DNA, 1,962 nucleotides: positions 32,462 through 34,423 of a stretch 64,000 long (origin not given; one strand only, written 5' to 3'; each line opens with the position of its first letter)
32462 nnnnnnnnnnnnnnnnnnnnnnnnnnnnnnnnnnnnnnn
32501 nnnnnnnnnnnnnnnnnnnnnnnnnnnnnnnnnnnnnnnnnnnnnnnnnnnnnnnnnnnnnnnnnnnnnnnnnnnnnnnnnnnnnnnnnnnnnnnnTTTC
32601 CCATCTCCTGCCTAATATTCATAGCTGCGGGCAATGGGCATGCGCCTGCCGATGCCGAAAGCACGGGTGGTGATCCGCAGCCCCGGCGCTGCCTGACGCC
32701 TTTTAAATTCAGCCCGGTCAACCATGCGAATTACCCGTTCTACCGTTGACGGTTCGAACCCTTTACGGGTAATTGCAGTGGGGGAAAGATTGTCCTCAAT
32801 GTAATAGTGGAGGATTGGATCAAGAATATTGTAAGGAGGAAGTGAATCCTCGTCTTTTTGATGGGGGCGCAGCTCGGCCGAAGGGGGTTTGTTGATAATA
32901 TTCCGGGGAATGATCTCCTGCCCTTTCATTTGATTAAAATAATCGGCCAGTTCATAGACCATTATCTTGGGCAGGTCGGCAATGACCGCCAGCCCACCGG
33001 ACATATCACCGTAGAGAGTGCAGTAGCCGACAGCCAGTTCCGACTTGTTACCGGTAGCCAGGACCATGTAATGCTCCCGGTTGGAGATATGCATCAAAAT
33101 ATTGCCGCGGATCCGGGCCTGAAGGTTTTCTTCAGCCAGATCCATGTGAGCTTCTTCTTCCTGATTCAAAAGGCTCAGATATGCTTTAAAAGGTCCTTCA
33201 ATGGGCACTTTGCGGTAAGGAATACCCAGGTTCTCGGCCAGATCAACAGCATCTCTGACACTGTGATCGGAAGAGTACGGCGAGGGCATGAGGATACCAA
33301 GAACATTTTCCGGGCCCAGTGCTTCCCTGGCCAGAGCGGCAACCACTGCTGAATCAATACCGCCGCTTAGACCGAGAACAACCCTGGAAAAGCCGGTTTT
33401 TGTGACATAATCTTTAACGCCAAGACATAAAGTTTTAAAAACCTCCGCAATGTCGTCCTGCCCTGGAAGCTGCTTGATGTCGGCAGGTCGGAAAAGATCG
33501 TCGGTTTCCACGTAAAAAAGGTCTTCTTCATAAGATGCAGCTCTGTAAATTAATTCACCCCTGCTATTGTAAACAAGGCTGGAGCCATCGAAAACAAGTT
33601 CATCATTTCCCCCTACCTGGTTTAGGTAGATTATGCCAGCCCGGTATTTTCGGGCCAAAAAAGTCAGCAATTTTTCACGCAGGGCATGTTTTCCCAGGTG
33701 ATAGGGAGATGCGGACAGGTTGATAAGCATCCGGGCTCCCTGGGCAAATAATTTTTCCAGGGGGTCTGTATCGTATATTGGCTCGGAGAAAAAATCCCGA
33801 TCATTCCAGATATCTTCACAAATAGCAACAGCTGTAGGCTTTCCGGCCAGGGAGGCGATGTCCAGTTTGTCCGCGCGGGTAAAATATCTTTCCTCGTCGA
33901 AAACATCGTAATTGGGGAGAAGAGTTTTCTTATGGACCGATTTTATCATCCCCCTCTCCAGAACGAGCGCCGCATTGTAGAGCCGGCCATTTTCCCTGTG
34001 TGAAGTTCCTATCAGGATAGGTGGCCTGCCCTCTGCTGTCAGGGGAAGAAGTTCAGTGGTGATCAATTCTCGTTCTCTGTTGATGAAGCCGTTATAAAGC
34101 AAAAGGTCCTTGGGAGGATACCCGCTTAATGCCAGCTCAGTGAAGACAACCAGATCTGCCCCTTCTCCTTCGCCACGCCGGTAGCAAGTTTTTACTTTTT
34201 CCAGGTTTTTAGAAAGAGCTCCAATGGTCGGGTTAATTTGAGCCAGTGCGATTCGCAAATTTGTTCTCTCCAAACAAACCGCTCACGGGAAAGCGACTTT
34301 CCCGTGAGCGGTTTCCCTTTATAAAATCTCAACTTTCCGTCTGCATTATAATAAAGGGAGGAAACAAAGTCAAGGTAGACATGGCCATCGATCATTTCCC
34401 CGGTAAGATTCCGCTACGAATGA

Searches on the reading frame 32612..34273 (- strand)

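Call 6: search_protein_families(library=pfam, proteins=[window:32612-34273:-])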
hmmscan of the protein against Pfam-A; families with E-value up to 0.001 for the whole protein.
window:32612-34273:- (553 aa): 3 families
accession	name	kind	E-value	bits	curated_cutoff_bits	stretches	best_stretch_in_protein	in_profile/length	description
PF02540.23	NAD_synthase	-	2.9e-82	275.9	21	1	279-528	2-242/242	NAD synthase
PF00795.27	CN_hydrolase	-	2.1e-21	76.8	23.2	1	7-258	1-247/256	Carbon-nitrogen hydrolase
PF03054.22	tRNA_Me_trans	-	0.0001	22.4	20.6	1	297-364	2-78/202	tRNA methyl transferase HUP domain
